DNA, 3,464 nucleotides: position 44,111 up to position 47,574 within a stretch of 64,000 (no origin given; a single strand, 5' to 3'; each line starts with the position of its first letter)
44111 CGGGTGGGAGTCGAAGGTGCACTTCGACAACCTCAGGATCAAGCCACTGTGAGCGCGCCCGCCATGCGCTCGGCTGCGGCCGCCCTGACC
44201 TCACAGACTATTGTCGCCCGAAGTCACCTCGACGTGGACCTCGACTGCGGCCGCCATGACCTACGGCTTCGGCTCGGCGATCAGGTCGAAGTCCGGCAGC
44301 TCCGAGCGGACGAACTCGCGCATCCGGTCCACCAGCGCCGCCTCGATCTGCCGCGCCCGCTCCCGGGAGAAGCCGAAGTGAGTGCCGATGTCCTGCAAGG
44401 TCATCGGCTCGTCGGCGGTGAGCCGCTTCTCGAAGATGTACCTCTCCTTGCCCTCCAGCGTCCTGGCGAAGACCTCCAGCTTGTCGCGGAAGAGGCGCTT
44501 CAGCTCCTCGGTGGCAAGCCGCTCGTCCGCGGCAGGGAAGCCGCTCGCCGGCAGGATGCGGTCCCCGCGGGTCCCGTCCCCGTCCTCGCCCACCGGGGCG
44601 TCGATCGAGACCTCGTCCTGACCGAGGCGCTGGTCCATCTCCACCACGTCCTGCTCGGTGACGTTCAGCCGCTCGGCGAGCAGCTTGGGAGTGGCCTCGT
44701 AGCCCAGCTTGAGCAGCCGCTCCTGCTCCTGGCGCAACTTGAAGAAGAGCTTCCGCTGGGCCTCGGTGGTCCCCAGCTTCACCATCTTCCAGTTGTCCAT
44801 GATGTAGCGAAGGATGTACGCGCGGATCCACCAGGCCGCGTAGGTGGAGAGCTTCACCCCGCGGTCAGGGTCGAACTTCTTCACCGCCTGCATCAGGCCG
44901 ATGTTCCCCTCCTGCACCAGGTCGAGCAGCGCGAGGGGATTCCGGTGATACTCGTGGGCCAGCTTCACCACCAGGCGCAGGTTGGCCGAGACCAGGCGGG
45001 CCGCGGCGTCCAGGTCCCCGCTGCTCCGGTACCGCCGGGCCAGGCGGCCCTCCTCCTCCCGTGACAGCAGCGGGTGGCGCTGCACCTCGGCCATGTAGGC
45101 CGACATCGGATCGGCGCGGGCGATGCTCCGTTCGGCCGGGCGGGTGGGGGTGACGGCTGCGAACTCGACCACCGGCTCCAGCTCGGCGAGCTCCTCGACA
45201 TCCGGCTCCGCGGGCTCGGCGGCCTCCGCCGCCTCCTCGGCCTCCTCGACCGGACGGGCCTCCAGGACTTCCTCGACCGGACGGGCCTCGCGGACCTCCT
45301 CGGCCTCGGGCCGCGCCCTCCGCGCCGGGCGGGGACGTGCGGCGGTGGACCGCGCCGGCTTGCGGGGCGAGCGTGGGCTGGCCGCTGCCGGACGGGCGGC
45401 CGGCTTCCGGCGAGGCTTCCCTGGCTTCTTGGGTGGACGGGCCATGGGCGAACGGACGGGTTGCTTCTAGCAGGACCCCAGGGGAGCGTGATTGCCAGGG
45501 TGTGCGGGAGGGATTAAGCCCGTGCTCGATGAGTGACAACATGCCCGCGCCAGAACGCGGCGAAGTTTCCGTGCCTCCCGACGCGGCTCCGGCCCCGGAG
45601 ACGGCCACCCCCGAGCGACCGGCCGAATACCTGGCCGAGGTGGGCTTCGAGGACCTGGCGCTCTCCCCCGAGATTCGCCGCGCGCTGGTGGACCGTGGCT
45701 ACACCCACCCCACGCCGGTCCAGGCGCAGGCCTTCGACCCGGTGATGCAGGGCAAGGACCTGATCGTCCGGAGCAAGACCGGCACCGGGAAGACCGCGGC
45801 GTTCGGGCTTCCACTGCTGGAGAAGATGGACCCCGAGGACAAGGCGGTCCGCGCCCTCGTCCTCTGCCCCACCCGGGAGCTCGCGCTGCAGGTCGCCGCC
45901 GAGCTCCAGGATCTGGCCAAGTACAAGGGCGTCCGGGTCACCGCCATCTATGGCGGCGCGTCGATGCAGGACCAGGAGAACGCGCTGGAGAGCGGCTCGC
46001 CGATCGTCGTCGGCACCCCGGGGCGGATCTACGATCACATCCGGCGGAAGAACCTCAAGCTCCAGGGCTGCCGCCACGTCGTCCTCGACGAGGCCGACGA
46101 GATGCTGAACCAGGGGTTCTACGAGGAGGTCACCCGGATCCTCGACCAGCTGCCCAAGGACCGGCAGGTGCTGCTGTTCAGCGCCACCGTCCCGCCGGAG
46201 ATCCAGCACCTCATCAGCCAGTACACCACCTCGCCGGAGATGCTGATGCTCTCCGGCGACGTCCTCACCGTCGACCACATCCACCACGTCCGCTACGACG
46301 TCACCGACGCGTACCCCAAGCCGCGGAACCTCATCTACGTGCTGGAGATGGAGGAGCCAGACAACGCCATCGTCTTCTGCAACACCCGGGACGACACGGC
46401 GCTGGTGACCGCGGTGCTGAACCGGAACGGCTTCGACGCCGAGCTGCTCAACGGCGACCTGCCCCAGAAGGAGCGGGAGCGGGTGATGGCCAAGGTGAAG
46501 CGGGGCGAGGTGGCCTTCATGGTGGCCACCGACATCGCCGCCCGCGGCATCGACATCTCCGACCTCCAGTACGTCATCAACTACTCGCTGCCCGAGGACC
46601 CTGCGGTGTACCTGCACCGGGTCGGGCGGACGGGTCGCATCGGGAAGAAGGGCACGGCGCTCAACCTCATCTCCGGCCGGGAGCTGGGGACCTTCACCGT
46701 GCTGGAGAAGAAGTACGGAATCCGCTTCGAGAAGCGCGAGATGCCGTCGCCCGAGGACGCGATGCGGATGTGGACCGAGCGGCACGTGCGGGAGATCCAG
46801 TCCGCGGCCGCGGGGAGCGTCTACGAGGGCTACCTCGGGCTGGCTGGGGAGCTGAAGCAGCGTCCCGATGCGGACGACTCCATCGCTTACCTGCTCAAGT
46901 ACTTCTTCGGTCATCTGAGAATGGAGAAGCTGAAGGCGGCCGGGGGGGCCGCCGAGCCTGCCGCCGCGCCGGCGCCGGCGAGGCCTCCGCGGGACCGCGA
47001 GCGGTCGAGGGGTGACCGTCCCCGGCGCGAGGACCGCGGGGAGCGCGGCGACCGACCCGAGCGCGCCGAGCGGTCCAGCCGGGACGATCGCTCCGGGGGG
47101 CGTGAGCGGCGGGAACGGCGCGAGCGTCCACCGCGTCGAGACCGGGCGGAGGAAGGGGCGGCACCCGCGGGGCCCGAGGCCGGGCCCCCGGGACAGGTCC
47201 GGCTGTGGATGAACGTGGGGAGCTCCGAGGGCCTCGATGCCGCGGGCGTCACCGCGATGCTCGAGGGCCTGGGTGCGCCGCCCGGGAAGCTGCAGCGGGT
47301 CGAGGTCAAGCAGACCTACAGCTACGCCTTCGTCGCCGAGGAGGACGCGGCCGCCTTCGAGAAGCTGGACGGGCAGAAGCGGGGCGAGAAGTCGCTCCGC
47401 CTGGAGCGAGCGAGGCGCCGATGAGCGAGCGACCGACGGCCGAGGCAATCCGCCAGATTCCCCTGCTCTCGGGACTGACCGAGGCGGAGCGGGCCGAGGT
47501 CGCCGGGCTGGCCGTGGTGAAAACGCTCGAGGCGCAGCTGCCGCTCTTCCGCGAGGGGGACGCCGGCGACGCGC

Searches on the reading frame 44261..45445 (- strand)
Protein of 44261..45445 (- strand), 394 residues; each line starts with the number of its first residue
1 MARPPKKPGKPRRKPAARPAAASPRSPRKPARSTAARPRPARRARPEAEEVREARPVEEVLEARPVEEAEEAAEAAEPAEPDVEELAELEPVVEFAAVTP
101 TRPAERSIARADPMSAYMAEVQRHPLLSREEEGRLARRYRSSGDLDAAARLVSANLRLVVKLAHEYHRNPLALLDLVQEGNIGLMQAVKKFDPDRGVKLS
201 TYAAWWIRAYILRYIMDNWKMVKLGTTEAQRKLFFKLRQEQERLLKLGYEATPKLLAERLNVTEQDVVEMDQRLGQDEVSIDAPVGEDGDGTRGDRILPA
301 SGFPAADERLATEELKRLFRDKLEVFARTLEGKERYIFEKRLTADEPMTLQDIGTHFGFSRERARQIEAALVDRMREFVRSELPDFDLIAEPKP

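Call 90: search_protein_families(library=pfam, proteins=[window:44261-45445:-], max_evalue=0.0001)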
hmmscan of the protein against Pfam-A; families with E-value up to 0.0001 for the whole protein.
window:44261-45445:- (394 aa): 4 families
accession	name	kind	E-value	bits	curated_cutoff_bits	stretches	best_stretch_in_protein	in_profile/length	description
PF04542.20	Sigma70_r2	-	5.4e-21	74.6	24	1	151-220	1-70/71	Sigma-70 region 2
PF04545.22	Sigma70_r4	-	1e-08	35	24.1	1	329-377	4-50/50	Sigma-70, region 4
PF00140.25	Sigma70_r1_2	-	5.8e-08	33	22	1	112-140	1-29/34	Sigma-70 factor, region 1.2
PF04539.22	Sigma70_r3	-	6.1e-07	29.9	25.3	1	238-295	7-64/78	Sigma-70 region 3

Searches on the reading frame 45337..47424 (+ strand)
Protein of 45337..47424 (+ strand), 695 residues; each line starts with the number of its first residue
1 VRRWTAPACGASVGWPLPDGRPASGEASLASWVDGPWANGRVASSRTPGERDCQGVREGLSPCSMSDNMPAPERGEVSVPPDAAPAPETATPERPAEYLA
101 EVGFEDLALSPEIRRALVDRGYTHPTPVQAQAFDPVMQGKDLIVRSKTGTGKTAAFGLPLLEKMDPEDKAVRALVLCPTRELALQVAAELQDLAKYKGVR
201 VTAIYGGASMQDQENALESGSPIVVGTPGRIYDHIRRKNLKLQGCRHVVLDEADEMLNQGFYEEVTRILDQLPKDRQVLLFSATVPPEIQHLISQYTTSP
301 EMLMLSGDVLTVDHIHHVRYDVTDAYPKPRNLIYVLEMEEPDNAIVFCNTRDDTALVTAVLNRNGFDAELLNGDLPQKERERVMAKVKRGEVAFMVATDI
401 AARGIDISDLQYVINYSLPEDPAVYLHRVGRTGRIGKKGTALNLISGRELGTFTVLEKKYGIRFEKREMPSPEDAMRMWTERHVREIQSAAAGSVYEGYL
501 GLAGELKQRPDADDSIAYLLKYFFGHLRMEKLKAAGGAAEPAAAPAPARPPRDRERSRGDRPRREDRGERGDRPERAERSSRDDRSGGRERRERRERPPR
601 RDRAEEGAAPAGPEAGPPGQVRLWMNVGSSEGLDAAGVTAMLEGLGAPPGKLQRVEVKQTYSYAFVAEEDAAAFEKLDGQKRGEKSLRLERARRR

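Call 90: search_protein_families(library=pfam, proteins=[window:45337-47424:+], max_evalue=0.0001)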
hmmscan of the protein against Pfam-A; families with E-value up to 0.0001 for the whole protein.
window:45337-47424:+ (695 aa): 4 families
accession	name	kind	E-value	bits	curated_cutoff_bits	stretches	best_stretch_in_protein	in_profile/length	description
PF00270.35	DEAD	-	1.7e-50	171.4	26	1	126-290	1-165/167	DEAD/DEAH box helicase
PF00271.37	Helicase_C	-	5.8e-34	117.1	23.5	1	328-436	2-110/110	Helicase conserved C-terminal domain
PF04851.21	ResIII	-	1.1e-09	38.8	22.5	1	125-285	4-162/164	Type III restriction enzyme, res subunit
PF03880.21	DbpA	-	3.9e-05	24.1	25.6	0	622-690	1-71/72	DbpA RNA binding domain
